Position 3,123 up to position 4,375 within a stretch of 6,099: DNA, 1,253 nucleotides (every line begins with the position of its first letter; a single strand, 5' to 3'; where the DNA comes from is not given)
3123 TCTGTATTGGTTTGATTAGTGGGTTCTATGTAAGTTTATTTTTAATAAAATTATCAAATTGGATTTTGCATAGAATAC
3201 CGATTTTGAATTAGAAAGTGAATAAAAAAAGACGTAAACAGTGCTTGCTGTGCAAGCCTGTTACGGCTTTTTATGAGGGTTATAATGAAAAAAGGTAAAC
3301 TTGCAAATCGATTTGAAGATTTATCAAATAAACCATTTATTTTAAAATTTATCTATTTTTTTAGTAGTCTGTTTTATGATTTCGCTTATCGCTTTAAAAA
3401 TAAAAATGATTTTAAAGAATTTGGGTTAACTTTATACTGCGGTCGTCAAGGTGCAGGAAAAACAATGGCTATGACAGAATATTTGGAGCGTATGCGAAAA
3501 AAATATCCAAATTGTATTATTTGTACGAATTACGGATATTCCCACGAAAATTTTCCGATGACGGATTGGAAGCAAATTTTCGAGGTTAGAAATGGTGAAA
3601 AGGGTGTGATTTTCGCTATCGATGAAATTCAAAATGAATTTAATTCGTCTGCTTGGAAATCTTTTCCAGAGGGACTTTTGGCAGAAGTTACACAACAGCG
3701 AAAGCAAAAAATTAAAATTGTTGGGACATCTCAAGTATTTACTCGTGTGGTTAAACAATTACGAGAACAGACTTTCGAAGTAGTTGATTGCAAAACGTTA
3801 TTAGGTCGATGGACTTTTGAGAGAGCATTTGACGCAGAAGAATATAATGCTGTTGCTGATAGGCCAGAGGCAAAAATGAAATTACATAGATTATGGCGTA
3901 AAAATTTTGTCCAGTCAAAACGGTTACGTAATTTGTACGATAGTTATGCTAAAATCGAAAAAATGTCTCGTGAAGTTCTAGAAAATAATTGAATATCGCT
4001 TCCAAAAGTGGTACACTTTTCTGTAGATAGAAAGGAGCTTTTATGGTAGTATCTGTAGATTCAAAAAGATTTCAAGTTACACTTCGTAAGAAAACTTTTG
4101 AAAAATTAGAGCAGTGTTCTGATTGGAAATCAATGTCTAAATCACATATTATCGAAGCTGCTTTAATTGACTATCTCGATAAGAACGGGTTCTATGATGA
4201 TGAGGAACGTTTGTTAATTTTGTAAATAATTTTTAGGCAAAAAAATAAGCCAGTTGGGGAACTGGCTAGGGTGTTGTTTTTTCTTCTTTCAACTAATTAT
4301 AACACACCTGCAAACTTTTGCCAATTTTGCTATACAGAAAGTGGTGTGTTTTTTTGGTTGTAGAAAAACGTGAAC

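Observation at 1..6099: Complete circular ~6,006-bp inovirus-like genome from a low-GC Gram-positive host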

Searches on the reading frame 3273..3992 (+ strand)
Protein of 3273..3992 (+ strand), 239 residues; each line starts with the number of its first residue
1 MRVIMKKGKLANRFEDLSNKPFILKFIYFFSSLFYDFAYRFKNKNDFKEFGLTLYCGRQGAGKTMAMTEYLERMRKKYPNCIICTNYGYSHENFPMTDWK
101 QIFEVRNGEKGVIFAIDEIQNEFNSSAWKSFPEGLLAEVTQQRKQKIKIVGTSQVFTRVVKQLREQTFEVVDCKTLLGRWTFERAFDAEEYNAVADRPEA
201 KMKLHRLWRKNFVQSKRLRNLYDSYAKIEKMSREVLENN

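Call 3: search_protein_families(library=pfam, proteins=[window:3273-3992:+], max_evalue=1)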
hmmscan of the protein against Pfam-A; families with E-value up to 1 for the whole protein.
window:3273-3992:+ (239 aa): 7 families
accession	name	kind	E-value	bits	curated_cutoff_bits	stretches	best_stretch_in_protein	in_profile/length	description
PF05707.18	Zot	-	6e-05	23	20.3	1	86-196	61-167/197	Zonular occludens toxin (Zot)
PF13401.12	AAA_22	-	0.0026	18.5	27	1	51-84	6-41/130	AAA domain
PF10412.15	TrwB_AAD_bind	-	0.0062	15.9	20.5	1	53-98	18-63/387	Type IV secretion-system coupling protein DNA-binding domain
PF13173.12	AAA_14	-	0.024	15.1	27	1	57-153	9-99/129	AAA domain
PF12775.13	AAA_7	-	0.025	14.5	25.8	1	53-86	36-70/181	P-loop containing dynein motor region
PF24883.2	NPHP3_N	-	0.057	14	24.8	0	51-83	23-55/164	Nephrocystin 3, N-terminal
PF02492.25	cobW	-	0.094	12.7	20.7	1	55-108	5-60/180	CobW/HypB/UreG, nucleotide-binding domain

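Call 4: search_protein_families(library=phrogs, proteins=[window:3273-3992:+], max_evalue=0.1)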
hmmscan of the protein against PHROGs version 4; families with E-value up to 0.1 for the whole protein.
window:3273-3992:+ (239 aa): 6 families
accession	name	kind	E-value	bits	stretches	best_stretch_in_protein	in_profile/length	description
phrog_25712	-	unknown function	6.4e-05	23.6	1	50-210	25-174/207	-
phrog_20922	-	head and packaging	0.00089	19.3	1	96-175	67-142/318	head morphogenesis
phrog_197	-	moron, auxiliary metabolic gene and host takeover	0.0028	18.1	1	52-225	28-211/486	Zot-like toxin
phrog_11343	-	unknown function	0.013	16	1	23-100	47-123/331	-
phrog_10160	-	unknown function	0.021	16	0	94-132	26-65/78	-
phrog_296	-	integration and excision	0.096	12.3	0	51-77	319-344/626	DNA transposition protein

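Call 10: find_encoding_contigs(protein=window:3273-3992:+, flank=10000, max_places=10)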
Protein window:3273-3992:+ (239 aa): no gene with exactly this product is on record in the collection.

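Call 11: find_homologous_proteins(query=window:3273-3992:+)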
Query window:3273-3992:+ (239 aa): 1348 proteins with E <= 0.001 among 1468 candidates; the best 120 are listed.
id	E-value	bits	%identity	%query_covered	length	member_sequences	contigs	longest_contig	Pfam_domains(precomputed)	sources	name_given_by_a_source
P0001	1.6e-148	511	95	98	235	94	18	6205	-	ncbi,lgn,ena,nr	ncbi:hypothetical protein Si103_01926 [Streptococcus infantarius subsp. infantarius]|nr:hypothetical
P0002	2.0e-128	445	84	98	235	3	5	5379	-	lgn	-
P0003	6.9e-128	443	84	98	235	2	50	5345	-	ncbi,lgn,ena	-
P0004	5.6e-127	440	84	97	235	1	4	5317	-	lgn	-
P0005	1.3e-119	416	78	97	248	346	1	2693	-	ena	-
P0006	1.8e-114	399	74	98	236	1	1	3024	-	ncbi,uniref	ncbi:zonular occludens toxin domain-containing protein [Streptococcus sp. ZJ93]|uniref:zonular occlu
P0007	1.2e-112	393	74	97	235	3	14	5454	-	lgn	-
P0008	5.0e-112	391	74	98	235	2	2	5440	-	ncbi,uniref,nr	ncbi:hypothetical protein [Streptococcus ovuberis]|uniref:Zona occludens toxin N-terminal domain-con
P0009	3.9e-111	389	73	96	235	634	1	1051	-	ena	-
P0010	5.8e-109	381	73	96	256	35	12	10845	-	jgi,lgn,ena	-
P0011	1.9e-108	380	75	93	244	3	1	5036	-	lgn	-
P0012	4.0e-108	379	72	98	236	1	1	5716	PF05707.19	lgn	-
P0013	1.4e-107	377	72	96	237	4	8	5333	-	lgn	-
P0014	2.8e-107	376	73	96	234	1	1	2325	-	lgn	-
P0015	4.5e-106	372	69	97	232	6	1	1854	-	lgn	-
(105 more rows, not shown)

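Call 12: find_encoding_contigs(protein=P0001, flank=10000, max_places=8)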
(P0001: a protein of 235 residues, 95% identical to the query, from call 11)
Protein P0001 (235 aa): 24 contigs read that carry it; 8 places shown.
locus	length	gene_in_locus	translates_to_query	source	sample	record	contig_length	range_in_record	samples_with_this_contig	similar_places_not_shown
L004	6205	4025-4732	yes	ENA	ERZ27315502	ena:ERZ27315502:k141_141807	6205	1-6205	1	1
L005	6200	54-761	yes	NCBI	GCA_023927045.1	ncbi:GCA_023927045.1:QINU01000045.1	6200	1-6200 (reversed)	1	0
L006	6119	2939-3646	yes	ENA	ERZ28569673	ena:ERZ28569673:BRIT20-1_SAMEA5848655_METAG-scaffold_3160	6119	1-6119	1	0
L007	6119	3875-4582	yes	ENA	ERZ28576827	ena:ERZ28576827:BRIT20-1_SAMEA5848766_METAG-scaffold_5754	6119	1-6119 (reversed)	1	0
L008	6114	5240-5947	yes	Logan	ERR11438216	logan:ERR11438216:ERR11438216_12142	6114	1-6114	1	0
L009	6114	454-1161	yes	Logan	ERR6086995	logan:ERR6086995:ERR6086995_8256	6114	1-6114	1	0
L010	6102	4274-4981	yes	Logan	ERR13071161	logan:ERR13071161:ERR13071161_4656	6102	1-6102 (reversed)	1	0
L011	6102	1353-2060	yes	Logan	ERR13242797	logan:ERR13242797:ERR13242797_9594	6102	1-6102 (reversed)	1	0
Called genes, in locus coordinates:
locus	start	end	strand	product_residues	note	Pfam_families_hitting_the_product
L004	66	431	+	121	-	PF21983:NikA-like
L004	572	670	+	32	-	-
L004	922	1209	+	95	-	-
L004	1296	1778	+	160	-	-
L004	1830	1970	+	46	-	-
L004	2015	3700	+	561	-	-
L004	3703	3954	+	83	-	-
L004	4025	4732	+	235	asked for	-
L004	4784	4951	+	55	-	-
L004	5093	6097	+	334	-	PF02486:Rep_trans (weak)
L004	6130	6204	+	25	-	?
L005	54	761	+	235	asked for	-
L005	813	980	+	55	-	-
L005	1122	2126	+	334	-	PF02486:Rep_trans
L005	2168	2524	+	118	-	PF21983:NikA-like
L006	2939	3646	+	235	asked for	-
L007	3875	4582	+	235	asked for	-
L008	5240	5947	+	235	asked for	-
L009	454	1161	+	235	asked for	-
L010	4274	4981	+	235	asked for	-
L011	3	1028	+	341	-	?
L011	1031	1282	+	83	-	-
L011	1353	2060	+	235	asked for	-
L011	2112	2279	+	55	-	-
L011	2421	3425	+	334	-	PF02486:Rep_trans (weak)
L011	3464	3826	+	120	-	PF21983:NikA-like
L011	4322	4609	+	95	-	-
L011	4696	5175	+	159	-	-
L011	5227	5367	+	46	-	-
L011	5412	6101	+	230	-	?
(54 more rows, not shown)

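Call 18: find_related_loci(query=window:3285-3992:+, collection=viral_contigs, flank=10000)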
Query window:3285-3992:+ (235 aa) in viral_contigs; peptide patterns used: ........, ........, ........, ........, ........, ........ (x = any residue, [..] = any of these).
26 stretches matched a pattern; 8 encode a relative of the query (tblastn E <= 1e-3); 8 distinct loci.
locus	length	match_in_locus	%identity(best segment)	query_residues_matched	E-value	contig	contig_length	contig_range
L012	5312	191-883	78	1-231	1e-126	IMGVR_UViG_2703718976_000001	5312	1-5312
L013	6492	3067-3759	78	1-231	4e-125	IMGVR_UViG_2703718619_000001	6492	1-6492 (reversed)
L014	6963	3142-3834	77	1-231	1e-124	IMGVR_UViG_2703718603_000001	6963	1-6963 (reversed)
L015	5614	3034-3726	77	1-231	3e-124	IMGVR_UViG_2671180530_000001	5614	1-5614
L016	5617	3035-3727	77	1-231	3e-124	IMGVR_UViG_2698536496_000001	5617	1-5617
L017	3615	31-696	58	9-232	1e-89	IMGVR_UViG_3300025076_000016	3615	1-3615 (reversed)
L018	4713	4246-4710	66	18-172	4e-68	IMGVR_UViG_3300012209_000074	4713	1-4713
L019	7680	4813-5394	49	43-233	4e-58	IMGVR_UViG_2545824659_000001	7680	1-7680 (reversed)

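Call 19: find_related_loci(query=window:3285-3992:+, collection=genome_contigs, flank=10000)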
Query window:3285-3992:+ (235 aa) in genome_contigs; peptide patterns used: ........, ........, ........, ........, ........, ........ (x = any residue, [..] = any of these).
153 stretches matched a pattern; 10 encode a relative of the query (tblastn E <= 1e-3); 9 distinct loci.
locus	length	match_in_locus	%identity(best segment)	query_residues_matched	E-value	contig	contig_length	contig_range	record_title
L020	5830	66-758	77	1-231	1e-124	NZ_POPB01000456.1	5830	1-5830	Streptococcus suis strain 614 SS_0614_Contig456, whole genome shotgun sequence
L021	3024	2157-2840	75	2-231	1e-124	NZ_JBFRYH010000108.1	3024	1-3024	Streptococcus sp. ZJ93 Scaffold106_1, whole genome shotgun sequence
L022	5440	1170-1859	74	2-233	4e-118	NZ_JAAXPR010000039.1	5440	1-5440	Streptococcus ovuberis strain CCUG 69612 SS2007_39, whole genome shotgun sequence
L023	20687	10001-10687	48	6-227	1e-69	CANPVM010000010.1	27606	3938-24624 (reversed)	MAG: uncultured Clostridia bacterium isolate Lapin-001__bin26 genome assembly, contig: Lapin-001__NODE_2013_length_27606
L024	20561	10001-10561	56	43-229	3e-69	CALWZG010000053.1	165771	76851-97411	MAG: uncultured Anaerotruncus sp. isolate E14__bin8 genome assembly, contig: E14__k127_2437084, whole genome shotgun seq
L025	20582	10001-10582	49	43-233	1e-57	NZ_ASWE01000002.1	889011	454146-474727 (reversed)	Enterococcus phoeniculicola ATCC BAA-412 acOtz-supercont2.2, whole genome shotgun sequence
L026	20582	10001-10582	51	43-233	3e-56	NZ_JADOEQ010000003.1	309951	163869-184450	Enterococcus sp. BWR-S5 contig3, whole genome shotgun sequence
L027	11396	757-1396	51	18-229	8e-68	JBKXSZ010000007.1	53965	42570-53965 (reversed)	MAG: Clostridia bacterium isolate C017_56 NODE_848_length_53965_cov_11.196364, whole genome shotgun sequence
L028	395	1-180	78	172-231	6e-30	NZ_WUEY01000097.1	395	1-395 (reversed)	Rhizobium lusitanum strain JHI1118 JHI1118_NODE_97_length_395_cov_0.925373, whole genome shotgun sequence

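Call 46: search_solved_structures(query=window:3285-3992:+, max_evalue=1)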
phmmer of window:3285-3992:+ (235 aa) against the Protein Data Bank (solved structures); distinct sequences matched with E-value up to 1: 2.
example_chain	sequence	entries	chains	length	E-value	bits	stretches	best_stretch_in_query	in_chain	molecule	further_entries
9l94_G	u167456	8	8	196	0.041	17.1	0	122-154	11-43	Large ribosomal subunit protein eL15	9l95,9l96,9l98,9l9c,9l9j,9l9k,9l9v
8zn5_B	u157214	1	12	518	0.61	13.2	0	48-192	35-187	KaiC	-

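Call 53: predict_structure(alignment_id=A2)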
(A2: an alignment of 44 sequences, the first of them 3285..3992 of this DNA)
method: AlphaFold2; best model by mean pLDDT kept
length: 235 residues; sequences in the alignment: 44
mean_pLDDT: 84.4   pTM: 0.78
mean pLDDT of the five models: 84.4, 83.3, 83.1, 77.0, 76.4
residues with pLDDT >= 90: 108; 70-90: 101; 50-70: 21; < 50: 5
segments of 3 or more residues with pLDDT < 50: 1-5
pLDDT, mean of each block of 10 residues (from residue 1): 52 85 91 84 90 92 96 95 93 85 92 81 58 74 92 85 92 94 87 76 93 88 75 68
secondary structure, 60 per line:
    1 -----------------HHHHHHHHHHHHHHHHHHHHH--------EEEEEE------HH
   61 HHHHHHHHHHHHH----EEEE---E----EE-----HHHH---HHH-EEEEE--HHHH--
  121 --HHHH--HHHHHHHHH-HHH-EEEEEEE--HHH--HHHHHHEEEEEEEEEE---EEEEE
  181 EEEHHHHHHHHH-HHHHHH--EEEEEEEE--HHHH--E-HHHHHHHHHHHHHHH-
elements in order: H18-38 E47-52 H59-73 E78-81 H97-100 E108-112 H115-118 H123-126 H129-137 E143-149 H157-162 E163-172 E176-183 H184-192 H194-199 E202-209 H212-215 H220-234

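Call 56: fold_search(model_id=the predicted structure, library=viral)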
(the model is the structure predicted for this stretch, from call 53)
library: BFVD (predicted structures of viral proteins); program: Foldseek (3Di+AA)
matches with E <= 10: 1663; with E <= 0.001: 150
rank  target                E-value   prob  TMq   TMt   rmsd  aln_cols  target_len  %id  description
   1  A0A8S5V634            5.8e-11  1.00  0.58  0.65   3.6       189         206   21  Zonular occludens toxin [Inoviridae sp. ctDDr4]
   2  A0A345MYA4            3.0e-10  1.00  0.57  0.53   4.7       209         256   15  (no name in the UniProt tables at hand)
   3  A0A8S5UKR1            1.3e-09  1.00  0.49  0.57   6.8       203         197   17  Zonular occludens toxin [Inoviridae sp. ct4fI15]
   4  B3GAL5                1.9e-09  1.00  0.55  0.67  11.8       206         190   16  AMDV2_16 [uncultured virus]
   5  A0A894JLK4            2.8e-09  1.00  0.55  0.61   6.9       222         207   18  (no name in the UniProt tables at hand)
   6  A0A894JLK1            9.3e-09  1.00  0.51  0.46  11.9       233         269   14  (no name in the UniProt tables at hand)
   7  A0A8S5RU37            1.7e-08  1.00  0.54  0.40   5.4       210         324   19  Zonular occludens toxin [Inoviridae sp. ctjYd14]
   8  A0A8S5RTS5            2.1e-08  1.00  0.57  0.53   4.9       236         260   19  Zonular occludens toxin [Inoviridae sp. ctS4A1]
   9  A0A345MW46            2.8e-07  1.00  0.57  0.37   5.4       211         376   16  (no name in the UniProt tables at hand)
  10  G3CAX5                3.6e-07  1.00  0.48  0.40   5.4       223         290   12  (no name in the UniProt tables at hand)
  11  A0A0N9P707            8.6e-07  1.00  0.41  0.34   8.5       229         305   14  (no name in the UniProt tables at hand)
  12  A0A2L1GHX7            1.3e-06  1.00  0.46  0.44   7.3       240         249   12  (no name in the UniProt tables at hand)
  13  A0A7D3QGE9            1.8e-06  1.00  0.45  0.41  11.1       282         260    9  (no name in the UniProt tables at hand)
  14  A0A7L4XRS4            2.5e-06  1.00  0.45  0.38   5.8       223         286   11  (no name in the UniProt tables at hand)
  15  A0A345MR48            5.3e-06  1.00  0.58  0.44   4.0       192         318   17  (no name in the UniProt tables at hand)
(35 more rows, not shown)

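Call 69: search_dna_similar(query=window:3285-3992:+, collection=phages, mode=protein, max_rows=25)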
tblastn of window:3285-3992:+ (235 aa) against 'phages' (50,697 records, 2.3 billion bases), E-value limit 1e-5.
Records with a match: 19; places in all: 20; records where one place covers at least 80% of the query: 14.
Best place of each record, by identity: <60% 19.
By first word of the organism name: bajarodino 11; Inovirus 8.
By host as written in the record: porcine 8; - 7; Peromyscus fraterculus 4.
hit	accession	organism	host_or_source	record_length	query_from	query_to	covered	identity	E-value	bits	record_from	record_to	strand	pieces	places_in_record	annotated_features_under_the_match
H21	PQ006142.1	bajarodino virus 41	Neotoma bryanti feces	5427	22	230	89%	36.0%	6e-34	134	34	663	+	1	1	Zonula occludens toxin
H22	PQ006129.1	bajarodino virus 50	Neotoma bryanti feces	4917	12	230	93%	34.2%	7e-29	119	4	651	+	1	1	Zonula occludens toxin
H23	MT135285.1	Inovirus sp.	porcine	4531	30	230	86%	36.2%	6e-33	131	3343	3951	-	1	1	ATPase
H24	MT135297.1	Inovirus sp.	porcine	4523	31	230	85%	36.4%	1e-32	130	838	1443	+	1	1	ATPase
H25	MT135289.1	Inovirus sp.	porcine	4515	31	230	85%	36.4%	2e-32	129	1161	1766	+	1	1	ATPase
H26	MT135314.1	Inovirus sp.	porcine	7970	31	230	85%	36.4%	2e-32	129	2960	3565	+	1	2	none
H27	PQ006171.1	bajarodino virus 23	Peromyscus fraterculus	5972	25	230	88%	35.1%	4e-30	122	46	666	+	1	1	Zonula occludens toxin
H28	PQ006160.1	bajarodino virus 35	Peromyscus fraterculus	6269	25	230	88%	35.1%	4e-30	122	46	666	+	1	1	Zonula occludens toxin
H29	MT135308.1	Inovirus sp.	porcine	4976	30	230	86%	35.7%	2e-32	129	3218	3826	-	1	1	ATPase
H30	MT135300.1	Inovirus sp.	porcine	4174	20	224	87%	34.0%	3e-29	120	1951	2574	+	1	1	ATPase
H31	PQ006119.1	bajarodino virus 76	Chaetodipus spinatus feces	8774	25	229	87%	34.0%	2e-28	118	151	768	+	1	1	Zonula occludens toxin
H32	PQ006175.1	bajarodino virus 11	Peromyscus fraterculus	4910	31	230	85%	34.3%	6e-31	125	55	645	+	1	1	Zonula occludens toxin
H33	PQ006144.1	bajarodino virus 39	Neotoma bryanti feces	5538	27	230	87%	33.2%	1e-25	109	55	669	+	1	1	Zonula occludens toxin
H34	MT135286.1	Inovirus sp.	porcine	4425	25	224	85%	33.5%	2e-28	118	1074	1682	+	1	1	ATPase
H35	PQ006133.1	bajarodino virus 8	Neotoma bryanti feces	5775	50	230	77%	34.4%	8e-23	102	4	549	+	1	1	Zonula occludens toxin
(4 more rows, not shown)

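Call 93: search_protein_families(library=ncbifam, proteins=[window:3285-3992:+], max_evalue=0.01)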
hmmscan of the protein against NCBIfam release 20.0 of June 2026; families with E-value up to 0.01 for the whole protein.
window:3285-3992:+ (235 aa): 0 families

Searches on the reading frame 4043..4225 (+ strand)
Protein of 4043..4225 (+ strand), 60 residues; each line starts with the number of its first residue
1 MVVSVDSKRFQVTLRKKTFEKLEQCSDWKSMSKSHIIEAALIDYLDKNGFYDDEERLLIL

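Call 3: search_protein_families(library=pfam, proteins=[window:4043-4225:+], max_evalue=1)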
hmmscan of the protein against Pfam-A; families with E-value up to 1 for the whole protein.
window:4043-4225:+ (60 aa): 2 families
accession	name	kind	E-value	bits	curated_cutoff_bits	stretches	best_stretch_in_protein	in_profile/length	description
PF01402.27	RHH_1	-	0.00039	20.7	20.5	1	9-47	1-39/39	Ribbon-helix-helix protein, copG family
PF12651.13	RHH_3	-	0.047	14.1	21.6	1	8-47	3-42/44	Ribbon-helix-helix domain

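Call 4: search_protein_families(library=phrogs, proteins=[window:4043-4225:+], max_evalue=0.1)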
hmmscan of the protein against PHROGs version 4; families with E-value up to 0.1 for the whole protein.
window:4043-4225:+ (60 aa): 7 families
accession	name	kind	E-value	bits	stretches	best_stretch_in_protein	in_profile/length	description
phrog_3180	-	transcription regulation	4e-06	27.7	1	7-47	5-45/50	Arc-like repressor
phrog_876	-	transcription regulation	4.4e-05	24.1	1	7-50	67-110/239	transcriptional repressor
phrog_582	-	transcription regulation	0.00026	22.3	1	4-48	54-98/105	Arc-like repressor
phrog_7325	-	transcription regulation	0.034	15.2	1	15-49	64-98/151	CopG-like transcriptional repressor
phrog_25971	-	unknown function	0.05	15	1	4-47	70-113/116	-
phrog_3896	-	unknown function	0.068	14.2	1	6-39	19-52/62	-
phrog_2727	-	unknown function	0.096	13.7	0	11-47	136-173/176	-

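Call 93: search_protein_families(library=ncbifam, proteins=[window:4043-4225:+], max_evalue=0.01)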
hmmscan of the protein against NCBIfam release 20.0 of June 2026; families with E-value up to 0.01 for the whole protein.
window:4043-4225:+ (60 aa): 1 family
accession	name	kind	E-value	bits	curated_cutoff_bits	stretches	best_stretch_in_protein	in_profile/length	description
NF008671.0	PRK11675.1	equivalog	0.0029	18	62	1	8-47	51-90/95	LexA regulated protein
